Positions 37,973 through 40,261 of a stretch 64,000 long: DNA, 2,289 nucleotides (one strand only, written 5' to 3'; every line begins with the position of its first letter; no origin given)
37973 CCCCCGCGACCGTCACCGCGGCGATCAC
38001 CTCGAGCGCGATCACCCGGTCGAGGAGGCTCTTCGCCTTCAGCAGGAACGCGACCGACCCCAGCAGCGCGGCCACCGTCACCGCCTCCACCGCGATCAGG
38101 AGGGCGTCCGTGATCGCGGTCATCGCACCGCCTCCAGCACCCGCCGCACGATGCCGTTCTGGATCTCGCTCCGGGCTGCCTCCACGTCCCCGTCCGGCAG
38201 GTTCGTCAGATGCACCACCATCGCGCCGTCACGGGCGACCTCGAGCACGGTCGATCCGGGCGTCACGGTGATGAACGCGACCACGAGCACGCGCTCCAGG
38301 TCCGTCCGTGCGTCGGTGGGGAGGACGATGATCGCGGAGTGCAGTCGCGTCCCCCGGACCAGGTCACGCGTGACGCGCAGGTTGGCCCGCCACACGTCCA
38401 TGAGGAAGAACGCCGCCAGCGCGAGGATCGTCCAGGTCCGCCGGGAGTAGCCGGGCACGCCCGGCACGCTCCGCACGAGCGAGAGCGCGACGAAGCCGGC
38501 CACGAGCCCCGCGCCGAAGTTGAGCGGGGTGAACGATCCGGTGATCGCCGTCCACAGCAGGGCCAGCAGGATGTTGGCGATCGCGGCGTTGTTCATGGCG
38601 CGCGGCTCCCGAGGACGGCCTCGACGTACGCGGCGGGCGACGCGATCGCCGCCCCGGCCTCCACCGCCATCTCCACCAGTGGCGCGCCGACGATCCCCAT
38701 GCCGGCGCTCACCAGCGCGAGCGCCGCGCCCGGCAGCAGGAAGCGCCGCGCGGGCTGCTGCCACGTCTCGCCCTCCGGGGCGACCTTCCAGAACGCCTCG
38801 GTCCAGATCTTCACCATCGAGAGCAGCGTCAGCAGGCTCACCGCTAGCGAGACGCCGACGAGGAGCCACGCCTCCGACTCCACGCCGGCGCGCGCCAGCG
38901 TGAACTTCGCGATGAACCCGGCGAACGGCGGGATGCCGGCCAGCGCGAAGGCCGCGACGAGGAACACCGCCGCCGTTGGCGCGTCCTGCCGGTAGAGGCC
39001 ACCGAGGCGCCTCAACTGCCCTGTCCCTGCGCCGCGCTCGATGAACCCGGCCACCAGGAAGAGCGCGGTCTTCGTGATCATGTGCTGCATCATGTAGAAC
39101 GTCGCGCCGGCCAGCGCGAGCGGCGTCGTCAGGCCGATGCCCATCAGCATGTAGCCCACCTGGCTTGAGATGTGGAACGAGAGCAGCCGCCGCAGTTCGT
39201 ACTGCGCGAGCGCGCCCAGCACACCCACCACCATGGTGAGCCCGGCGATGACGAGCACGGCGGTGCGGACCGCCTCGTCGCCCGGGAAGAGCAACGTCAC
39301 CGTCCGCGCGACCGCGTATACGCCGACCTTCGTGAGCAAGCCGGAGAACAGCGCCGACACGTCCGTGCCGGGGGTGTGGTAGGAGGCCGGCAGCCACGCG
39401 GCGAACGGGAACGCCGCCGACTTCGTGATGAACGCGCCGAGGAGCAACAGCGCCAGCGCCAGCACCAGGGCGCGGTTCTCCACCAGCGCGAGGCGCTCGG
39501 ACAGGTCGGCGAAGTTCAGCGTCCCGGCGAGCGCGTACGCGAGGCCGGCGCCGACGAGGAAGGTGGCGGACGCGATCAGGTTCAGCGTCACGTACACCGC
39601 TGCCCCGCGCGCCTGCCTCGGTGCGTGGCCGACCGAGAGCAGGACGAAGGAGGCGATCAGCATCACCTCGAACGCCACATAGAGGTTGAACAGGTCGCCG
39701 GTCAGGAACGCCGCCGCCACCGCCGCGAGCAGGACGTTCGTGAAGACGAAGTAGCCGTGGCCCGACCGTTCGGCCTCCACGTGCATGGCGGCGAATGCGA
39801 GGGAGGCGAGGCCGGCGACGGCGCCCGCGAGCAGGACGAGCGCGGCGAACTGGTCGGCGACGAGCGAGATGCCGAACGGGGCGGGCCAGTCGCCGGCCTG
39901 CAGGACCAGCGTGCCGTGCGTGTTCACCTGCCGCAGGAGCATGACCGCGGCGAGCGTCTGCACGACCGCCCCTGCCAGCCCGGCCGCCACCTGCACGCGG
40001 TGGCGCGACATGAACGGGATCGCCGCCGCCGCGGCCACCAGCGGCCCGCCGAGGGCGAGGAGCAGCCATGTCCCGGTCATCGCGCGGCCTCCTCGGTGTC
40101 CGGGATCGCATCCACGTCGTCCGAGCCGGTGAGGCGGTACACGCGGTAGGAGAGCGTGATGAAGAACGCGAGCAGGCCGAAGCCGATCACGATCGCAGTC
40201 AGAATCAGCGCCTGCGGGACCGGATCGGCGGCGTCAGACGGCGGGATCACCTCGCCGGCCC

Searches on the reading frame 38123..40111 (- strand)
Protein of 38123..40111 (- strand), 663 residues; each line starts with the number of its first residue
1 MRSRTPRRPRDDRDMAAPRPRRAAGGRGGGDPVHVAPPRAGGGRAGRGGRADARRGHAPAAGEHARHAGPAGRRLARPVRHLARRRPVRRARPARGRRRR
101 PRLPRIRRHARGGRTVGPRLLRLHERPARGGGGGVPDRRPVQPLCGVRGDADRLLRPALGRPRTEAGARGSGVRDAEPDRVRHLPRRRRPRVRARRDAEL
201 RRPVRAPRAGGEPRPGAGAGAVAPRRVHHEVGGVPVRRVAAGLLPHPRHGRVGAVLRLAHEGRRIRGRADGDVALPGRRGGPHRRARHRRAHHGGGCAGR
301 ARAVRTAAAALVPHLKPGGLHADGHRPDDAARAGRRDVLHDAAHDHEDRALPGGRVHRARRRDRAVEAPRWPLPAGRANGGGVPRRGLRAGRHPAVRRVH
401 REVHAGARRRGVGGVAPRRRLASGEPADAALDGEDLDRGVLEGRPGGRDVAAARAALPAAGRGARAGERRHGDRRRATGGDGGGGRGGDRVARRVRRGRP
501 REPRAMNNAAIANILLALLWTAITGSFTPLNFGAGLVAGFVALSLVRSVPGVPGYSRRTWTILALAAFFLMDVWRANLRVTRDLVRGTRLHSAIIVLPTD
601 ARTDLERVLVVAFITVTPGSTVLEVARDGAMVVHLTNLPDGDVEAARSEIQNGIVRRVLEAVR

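Call 37: search_protein_families(library=pfam, proteins=[window:38123-40111:-], max_evalue=0.0001)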
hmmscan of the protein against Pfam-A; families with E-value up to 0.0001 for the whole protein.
window:38123-40111:- (663 aa): 1 family
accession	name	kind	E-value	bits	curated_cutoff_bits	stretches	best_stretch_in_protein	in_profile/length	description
PF01899.21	MNHE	-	2.1e-26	92.9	27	1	513-660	1-144/145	Na+/H+ ion antiporter subunit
